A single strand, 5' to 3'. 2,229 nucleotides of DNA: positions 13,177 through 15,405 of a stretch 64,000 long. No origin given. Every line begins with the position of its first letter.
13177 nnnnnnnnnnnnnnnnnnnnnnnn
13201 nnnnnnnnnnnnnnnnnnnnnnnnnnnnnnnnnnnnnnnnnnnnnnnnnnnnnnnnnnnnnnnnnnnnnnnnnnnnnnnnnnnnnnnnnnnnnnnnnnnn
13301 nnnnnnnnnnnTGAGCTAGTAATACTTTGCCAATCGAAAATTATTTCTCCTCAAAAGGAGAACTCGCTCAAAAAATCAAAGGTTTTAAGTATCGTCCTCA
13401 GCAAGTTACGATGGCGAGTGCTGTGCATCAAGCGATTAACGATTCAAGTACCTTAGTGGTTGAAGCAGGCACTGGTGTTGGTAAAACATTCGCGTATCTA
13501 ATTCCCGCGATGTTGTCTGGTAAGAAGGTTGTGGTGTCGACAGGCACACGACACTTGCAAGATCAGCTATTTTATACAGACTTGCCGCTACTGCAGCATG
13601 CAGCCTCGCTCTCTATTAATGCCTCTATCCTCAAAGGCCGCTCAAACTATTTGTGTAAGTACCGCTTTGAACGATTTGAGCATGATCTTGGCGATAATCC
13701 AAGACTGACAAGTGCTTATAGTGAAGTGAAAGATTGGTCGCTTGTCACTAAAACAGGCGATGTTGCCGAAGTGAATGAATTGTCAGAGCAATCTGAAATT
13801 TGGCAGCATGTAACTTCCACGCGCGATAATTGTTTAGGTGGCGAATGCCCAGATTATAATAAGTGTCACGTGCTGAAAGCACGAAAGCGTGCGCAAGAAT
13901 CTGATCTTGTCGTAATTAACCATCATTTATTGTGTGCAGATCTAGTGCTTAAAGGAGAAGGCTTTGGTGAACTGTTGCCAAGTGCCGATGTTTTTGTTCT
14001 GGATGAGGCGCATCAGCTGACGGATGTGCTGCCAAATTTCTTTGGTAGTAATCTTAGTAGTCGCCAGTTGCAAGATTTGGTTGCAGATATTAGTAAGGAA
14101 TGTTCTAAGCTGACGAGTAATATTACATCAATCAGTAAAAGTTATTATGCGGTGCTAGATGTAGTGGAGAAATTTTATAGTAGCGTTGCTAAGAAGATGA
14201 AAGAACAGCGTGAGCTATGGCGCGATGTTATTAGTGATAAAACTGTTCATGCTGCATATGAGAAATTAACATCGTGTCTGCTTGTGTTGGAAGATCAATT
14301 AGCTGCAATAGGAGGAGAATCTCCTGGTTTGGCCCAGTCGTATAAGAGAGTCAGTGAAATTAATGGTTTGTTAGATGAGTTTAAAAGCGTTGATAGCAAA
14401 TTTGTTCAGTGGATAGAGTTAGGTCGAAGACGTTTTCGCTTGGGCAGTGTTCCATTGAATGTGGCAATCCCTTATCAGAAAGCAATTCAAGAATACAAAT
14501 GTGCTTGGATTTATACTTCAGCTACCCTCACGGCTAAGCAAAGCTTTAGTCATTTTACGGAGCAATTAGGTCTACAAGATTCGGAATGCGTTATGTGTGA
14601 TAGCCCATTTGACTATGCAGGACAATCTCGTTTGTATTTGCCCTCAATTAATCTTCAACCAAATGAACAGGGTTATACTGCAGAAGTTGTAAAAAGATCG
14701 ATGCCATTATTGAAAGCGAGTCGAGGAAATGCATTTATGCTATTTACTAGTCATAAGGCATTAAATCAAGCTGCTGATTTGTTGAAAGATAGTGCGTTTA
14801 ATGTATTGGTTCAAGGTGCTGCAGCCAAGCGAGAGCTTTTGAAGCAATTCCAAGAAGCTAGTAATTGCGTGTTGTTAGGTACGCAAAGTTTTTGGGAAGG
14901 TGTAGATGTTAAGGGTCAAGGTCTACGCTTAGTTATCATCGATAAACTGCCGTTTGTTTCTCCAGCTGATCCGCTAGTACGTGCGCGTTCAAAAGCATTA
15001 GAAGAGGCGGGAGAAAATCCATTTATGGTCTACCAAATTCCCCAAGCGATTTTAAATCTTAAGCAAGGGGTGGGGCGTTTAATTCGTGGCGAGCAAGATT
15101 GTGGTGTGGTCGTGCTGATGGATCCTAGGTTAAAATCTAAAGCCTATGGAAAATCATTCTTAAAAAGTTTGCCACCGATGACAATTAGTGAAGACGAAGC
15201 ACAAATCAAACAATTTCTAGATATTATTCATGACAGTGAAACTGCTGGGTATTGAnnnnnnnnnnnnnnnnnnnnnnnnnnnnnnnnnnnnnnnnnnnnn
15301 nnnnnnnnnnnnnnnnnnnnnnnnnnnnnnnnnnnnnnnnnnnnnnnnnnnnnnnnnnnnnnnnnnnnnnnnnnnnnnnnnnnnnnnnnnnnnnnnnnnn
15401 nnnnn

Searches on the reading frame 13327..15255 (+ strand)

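Call 7: search_protein_families(library=ncbifam, proteins=[window:13327-15255:+], max_evalue=0.00001)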
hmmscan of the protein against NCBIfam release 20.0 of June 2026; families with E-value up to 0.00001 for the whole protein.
window:13327-15255:+ (642 aa): 7 families
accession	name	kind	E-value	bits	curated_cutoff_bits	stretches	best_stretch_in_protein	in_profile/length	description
NF053712.1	repair_DEAH_YoaA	equivalog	1.1e-240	800.7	680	1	5-631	2-629/630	DNA repair helicase YoaA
NF005981.0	PRK08074.1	equivalog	1.1e-129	434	789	2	352-625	630-918/931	ATP-dependent DNA helicase DinG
NF008729.0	PRK11747.1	equivalog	9.8e-118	394.5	598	2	362-621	429-700/703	ATP-dependent DNA helicase DinG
TIGR01407.1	dinG_rel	hypoth_equivalog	5.3e-112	375.7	547.7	1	15-619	239-871/889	putative DnaQ family exonuclease/DinG family helicase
NF005569.0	PRK07246.1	equivalog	2.2e-59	201.6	794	2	397-617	579-799/820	bifunctional DnaQ family exonuclease/ATP-dependent helicase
TIGR03117.2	cas_csf4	equivalog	1.1e-23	83.4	400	2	13-137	120-243/800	type IV CRISPR-associated DEAD/DEAH-box helicase Csf4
TIGR00604.1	rad3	subfamily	3.3e-15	55.8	246.95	1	524-609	597-683/706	DNA repair helicase (rad3)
